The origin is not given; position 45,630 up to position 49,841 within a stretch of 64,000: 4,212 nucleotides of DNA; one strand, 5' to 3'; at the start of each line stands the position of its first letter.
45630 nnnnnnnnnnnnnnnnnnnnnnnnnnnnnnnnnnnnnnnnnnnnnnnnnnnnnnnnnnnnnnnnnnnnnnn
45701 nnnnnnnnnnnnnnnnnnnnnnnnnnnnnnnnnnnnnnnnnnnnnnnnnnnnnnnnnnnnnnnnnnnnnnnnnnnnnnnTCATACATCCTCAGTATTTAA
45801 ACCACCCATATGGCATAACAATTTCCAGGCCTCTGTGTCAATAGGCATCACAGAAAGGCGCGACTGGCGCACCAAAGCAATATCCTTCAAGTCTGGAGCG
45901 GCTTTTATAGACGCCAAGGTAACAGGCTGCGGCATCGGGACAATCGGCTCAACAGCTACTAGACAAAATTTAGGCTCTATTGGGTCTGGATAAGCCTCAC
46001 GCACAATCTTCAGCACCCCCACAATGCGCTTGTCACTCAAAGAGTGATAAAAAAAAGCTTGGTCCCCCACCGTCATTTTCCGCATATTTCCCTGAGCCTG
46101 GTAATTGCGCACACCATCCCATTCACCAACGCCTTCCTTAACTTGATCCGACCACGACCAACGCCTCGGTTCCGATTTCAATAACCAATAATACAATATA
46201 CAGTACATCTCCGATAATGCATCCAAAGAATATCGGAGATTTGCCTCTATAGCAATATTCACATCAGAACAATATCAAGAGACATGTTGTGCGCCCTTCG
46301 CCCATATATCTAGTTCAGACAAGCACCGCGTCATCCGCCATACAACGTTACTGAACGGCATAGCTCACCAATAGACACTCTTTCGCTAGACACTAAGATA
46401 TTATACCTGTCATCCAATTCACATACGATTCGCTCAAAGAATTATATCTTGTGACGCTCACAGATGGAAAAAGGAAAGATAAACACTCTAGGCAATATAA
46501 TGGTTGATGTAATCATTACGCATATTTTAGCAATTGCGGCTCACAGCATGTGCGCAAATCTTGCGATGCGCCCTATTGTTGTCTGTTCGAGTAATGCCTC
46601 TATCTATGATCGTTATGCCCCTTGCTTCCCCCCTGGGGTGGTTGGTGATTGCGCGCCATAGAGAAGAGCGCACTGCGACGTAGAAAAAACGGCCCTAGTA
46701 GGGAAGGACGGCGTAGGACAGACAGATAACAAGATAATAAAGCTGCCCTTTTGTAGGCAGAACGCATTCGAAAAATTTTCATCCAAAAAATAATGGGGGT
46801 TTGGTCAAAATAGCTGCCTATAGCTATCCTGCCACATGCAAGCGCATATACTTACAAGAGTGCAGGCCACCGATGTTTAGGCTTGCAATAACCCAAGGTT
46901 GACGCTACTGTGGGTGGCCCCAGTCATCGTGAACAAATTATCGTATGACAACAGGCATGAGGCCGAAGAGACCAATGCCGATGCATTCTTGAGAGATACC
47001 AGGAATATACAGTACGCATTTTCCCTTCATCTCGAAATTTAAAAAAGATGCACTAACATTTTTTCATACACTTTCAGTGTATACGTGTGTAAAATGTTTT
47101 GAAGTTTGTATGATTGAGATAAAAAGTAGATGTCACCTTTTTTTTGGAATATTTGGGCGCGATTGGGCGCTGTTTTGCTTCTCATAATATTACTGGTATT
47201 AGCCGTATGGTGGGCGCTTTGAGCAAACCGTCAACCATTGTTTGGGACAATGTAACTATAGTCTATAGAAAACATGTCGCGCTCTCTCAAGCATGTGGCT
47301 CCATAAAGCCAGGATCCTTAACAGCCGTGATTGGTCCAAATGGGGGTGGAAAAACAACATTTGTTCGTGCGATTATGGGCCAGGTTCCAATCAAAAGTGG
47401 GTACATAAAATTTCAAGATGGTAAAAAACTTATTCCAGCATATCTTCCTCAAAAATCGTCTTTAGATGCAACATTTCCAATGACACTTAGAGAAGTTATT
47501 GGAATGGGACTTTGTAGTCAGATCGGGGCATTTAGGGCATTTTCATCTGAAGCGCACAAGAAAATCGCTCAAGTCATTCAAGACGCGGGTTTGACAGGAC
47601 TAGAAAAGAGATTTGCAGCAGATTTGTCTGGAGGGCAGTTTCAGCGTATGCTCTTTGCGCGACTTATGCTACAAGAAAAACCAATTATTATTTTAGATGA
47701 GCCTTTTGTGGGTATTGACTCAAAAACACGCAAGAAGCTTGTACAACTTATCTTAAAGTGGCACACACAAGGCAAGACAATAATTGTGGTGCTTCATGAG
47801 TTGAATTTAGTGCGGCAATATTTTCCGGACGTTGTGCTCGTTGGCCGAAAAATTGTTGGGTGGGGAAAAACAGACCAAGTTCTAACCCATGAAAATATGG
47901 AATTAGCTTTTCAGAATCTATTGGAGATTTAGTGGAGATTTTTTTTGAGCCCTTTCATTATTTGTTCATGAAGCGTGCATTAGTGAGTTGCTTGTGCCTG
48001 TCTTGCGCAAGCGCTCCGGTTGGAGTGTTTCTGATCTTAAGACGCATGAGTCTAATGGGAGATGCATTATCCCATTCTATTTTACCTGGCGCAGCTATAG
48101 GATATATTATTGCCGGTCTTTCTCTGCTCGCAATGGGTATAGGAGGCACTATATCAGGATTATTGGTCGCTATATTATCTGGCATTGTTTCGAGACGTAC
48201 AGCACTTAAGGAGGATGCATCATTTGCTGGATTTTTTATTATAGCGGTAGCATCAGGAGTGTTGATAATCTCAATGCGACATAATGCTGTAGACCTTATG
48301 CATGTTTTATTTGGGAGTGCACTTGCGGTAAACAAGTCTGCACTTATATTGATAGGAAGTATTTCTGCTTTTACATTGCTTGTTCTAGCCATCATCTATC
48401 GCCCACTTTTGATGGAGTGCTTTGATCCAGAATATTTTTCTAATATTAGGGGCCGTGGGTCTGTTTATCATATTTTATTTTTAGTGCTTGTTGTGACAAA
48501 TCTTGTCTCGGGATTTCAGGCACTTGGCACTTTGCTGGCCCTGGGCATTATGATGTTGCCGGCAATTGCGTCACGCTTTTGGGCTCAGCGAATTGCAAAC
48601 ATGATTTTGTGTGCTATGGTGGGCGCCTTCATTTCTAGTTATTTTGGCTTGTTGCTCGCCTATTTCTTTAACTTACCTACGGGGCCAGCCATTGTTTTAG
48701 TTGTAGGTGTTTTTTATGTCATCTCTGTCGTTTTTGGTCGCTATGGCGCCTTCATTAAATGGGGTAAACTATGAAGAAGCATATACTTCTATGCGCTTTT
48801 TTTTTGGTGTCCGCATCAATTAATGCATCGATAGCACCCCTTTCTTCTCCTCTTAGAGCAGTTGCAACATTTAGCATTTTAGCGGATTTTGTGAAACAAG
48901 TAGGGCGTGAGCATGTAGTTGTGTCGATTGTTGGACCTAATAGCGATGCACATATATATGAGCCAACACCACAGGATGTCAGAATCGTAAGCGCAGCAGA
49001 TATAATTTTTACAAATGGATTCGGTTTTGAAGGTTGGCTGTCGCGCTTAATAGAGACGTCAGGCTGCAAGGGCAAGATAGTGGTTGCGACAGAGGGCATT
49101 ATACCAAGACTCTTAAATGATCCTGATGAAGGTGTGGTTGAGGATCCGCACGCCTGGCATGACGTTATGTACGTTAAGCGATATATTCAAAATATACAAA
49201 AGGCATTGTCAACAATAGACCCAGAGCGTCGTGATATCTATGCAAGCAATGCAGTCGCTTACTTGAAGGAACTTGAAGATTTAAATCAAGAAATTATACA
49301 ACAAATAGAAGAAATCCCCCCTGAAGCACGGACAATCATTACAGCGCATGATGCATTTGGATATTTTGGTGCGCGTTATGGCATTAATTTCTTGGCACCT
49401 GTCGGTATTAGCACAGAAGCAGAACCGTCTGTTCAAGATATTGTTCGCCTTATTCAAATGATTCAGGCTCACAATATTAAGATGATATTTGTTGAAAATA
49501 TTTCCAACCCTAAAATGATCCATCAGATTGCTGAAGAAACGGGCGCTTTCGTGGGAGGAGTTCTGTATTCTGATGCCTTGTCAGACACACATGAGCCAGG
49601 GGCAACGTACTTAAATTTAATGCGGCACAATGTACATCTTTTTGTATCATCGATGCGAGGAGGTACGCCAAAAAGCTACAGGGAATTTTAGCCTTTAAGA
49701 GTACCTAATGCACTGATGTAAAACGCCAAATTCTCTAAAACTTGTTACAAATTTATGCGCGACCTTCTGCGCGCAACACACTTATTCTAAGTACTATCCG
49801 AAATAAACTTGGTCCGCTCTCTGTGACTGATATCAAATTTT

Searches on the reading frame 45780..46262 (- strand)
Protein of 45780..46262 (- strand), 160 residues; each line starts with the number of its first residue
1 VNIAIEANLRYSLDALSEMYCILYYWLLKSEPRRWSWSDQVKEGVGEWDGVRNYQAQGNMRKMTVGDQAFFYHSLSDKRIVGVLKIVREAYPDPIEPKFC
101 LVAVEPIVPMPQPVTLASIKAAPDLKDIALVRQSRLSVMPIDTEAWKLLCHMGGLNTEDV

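Call 22: search_protein_families(library=ncbifam, proteins=[window:45780-46262:-])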
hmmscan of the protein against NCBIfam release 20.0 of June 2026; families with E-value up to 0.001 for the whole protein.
window:45780-46262:- (160 aa): 0 families

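Call 24: search_protein_families(library=pfam, proteins=[window:45780-46262:-])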
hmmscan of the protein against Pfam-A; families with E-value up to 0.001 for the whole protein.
window:45780-46262:- (160 aa): 1 family
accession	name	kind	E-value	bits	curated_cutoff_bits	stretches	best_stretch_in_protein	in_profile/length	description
PF01878.24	EVE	-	1.7e-43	148.6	23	1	25-152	2-145/145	EVE domain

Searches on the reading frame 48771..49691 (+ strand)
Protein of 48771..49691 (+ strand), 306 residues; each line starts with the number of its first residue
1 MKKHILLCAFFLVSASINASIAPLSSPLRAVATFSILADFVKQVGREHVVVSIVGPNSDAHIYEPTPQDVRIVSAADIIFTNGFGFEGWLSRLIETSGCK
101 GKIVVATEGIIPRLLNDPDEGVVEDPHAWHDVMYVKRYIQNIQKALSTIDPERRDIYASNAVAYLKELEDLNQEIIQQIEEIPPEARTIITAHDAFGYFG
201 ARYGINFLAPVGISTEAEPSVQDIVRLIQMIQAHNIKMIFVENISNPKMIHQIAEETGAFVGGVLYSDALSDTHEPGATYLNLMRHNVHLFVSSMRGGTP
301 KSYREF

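Call 22: search_protein_families(library=ncbifam, proteins=[window:48771-49691:+])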
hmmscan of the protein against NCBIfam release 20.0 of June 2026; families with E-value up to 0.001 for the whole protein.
window:48771-49691:+ (306 aa): 9 families
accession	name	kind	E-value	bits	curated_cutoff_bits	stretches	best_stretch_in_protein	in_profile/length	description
NF040870.1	AztC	equivalog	3e-77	259.8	350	1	31-292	2-274/277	zinc ABC transporter substrate-binding protein AztC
NF053842.1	MnTportMntCDein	equivalog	1.4e-69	234.5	400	1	26-293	4-280/281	manganese ABC transporter substrate-binding protein MntC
NF053703.1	Mn_SBP_EfaA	exception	4.6e-50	170.5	485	1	22-289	30-303/310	Mn/Fe ABC transporter substrate-binding lipoprotein EfaA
NF047355.1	ABC_bind_Mn_Staph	exception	1.3e-47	162.5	500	1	6-296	8-309/309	manganese ABC transporter substrate-binding lipoprotein MntC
NF040928.1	ABC_lipo_SloC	subfamily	2.4e-46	158.2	525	1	5-289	5-296/304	metal ABC transporter substrate-binding lipoprotein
TIGR03772.1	anch_rpt_subst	equivalog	1.1e-45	156.2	350.45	2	125-290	317-480/486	anchored repeat ABC transporter, substrate-binding protein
NF033605.1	Zn_bnd_ABC_AdcA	exception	5.5e-23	81.7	700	2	125-289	153-316/517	zinc ABC transporter substrate-binding lipoprotein AdcA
NF007091.2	PRK09545.1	equivalog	8.8e-17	61.3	268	1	125-263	150-286/318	zinc ABC transporter substrate-binding protein ZnuA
NF005047.0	PRK06460.1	equivalog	0.00065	18.7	501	1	188-249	86-144/376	hypothetical protein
